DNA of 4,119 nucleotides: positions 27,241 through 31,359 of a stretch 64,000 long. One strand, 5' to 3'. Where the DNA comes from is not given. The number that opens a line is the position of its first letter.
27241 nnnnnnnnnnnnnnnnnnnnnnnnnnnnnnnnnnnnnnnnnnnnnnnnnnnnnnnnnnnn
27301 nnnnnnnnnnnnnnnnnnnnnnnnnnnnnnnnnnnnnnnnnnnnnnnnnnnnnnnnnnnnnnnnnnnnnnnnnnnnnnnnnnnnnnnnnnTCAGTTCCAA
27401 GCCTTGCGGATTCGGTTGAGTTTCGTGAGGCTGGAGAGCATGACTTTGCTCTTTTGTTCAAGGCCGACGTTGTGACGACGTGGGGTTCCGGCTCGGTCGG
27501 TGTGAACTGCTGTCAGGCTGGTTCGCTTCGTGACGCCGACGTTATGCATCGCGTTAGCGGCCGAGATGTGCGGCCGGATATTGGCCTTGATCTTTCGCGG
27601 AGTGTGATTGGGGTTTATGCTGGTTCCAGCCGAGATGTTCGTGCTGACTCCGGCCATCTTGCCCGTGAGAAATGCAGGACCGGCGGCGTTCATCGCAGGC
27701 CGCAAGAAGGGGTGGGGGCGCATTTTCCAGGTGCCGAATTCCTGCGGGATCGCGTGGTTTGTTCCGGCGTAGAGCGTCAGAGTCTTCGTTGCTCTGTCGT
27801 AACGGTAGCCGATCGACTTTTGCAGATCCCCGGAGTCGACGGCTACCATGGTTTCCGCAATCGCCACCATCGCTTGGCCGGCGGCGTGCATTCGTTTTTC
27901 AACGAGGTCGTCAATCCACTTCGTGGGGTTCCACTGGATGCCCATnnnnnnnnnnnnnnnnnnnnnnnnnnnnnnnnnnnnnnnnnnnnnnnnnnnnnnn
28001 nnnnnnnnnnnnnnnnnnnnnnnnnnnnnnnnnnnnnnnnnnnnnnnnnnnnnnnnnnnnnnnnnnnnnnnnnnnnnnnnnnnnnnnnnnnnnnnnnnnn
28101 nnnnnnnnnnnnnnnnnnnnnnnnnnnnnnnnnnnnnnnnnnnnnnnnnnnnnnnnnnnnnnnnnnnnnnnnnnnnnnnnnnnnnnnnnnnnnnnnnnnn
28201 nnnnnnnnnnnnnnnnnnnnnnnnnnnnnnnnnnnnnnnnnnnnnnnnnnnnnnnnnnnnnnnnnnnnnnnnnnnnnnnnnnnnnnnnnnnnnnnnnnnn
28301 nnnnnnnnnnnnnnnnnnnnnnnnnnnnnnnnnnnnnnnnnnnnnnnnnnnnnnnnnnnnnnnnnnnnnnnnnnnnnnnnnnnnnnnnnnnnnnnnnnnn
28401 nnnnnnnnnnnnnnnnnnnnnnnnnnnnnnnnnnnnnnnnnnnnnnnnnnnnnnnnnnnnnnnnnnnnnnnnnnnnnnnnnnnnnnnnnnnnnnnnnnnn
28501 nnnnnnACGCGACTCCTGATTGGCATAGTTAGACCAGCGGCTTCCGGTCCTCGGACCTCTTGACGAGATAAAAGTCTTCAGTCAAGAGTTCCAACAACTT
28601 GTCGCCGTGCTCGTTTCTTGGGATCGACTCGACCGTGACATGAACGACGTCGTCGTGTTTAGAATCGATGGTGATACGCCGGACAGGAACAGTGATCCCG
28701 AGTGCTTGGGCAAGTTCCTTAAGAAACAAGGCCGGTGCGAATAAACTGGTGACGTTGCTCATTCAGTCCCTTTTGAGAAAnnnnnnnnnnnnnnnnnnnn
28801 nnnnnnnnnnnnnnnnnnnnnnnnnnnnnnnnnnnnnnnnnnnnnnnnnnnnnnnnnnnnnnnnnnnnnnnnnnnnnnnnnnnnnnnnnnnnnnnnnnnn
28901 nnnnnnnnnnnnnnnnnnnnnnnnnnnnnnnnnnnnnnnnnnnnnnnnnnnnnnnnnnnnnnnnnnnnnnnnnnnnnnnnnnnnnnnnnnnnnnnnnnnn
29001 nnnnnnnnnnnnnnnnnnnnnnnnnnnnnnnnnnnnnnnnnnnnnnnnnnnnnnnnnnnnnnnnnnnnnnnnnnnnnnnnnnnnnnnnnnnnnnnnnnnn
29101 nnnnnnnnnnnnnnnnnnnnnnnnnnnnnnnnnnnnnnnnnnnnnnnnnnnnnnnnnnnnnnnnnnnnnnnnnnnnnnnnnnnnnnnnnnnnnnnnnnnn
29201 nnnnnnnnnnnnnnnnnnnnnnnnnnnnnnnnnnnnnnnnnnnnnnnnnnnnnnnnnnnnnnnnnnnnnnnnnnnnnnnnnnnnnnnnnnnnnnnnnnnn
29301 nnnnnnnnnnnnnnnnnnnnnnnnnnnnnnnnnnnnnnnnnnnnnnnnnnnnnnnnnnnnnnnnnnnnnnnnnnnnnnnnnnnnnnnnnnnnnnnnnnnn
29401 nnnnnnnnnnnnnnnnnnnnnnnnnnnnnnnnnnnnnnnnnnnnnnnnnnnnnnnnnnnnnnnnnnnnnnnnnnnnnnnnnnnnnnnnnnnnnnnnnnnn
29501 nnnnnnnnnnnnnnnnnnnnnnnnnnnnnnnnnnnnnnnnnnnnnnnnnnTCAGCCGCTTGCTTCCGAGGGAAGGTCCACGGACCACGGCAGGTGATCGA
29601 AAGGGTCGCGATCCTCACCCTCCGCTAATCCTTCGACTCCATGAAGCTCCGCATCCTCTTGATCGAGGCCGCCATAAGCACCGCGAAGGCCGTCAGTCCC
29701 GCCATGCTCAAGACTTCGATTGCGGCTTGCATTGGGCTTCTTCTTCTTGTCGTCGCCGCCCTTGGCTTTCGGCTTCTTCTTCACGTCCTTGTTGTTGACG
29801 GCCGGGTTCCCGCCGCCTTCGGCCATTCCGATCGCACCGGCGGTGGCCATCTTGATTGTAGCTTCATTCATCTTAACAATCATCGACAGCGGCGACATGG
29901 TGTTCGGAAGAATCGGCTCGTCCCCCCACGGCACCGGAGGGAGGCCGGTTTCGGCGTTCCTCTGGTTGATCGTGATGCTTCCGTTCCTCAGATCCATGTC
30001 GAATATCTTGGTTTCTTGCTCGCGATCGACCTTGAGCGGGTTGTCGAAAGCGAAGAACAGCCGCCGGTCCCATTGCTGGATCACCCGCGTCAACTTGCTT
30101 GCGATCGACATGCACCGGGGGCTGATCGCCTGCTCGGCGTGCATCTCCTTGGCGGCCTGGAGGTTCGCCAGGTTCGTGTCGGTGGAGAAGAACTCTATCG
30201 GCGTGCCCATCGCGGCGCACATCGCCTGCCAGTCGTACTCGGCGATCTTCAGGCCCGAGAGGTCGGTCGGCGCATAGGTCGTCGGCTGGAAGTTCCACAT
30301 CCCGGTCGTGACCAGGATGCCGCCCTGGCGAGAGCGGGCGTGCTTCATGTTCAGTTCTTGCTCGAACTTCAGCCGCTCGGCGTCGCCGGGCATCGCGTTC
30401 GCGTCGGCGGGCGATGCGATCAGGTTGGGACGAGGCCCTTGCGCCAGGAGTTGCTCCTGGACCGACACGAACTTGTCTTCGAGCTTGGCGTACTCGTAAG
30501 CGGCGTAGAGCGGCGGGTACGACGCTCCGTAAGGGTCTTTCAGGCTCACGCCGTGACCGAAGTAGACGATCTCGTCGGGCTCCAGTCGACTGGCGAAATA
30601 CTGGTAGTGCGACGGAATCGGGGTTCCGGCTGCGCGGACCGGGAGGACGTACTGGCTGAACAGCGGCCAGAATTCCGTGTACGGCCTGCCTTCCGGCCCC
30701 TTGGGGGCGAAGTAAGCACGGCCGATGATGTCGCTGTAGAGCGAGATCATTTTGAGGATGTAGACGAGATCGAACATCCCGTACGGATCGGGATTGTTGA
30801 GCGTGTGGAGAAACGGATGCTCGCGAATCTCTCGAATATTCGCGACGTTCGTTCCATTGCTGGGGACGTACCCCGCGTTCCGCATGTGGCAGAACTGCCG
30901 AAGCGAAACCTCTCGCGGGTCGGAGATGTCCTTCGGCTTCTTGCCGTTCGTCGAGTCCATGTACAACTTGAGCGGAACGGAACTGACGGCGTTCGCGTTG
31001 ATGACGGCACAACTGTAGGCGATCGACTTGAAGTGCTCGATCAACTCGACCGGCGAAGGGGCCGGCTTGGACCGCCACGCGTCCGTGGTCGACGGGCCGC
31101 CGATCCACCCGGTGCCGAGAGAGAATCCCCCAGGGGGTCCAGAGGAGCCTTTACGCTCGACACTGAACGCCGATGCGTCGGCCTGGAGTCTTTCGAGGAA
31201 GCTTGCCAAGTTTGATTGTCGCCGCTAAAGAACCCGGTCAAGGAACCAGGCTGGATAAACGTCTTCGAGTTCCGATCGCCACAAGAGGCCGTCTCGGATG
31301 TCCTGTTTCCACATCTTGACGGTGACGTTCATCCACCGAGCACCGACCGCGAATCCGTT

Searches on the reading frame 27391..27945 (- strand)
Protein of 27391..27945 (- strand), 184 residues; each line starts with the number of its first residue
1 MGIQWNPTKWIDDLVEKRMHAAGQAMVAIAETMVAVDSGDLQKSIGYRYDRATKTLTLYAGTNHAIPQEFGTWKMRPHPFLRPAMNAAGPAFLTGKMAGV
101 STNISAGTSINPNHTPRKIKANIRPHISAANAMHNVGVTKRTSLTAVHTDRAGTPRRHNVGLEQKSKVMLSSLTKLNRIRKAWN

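Call 50: search_protein_families(library=phrogs, proteins=[window:27391-27945:-], max_evalue=0.001)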
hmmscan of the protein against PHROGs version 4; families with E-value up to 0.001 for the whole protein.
window:27391-27945:- (184 aa): 1 family
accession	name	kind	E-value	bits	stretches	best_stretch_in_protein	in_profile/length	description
phrog_5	-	connector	3.5e-14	54.2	1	14-93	114-198/239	tail completion or Neck1 protein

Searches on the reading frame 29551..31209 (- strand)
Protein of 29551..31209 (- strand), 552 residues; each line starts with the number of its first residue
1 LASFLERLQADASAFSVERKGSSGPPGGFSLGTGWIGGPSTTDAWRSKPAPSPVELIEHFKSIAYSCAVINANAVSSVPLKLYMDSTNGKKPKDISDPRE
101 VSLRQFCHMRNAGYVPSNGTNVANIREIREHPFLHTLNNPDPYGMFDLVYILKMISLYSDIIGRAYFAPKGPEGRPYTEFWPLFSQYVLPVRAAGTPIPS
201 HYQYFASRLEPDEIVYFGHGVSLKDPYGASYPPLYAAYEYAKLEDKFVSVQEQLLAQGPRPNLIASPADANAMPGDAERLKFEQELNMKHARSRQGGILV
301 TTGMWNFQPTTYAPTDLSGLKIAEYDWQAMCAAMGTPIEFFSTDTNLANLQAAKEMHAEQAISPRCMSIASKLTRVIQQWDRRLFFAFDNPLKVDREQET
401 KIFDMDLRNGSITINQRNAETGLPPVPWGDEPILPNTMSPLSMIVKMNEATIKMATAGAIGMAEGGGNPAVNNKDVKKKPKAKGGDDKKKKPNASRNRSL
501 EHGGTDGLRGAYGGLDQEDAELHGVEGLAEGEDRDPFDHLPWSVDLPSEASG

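Call 11: search_protein_families(library=phrogs, proteins=[window:29551-31209:-], max_evalue=0.001)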
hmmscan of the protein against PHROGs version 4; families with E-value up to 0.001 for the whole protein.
window:29551-31209:- (552 aa): 3 families
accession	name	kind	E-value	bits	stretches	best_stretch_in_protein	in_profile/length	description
phrog_2662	-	head and packaging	2.2e-27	97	1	61-485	67-455/717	portal protein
phrog_12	-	head and packaging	1.3e-18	68.3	1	62-501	94-482/646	portal protein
phrog_5929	-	head and packaging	5.1e-06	26.9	1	287-451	40-212/228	portal protein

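Call 12: search_protein_families(library=pfam, proteins=[window:29551-31209:-], max_evalue=0.01)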
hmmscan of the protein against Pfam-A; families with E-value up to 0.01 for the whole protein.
window:29551-31209:- (552 aa): 1 family
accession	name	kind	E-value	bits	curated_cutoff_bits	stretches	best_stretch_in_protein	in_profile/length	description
PF04860.17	Phage_portal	-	2.4e-21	76.7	39.1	1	124-416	28-315/321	Phage portal protein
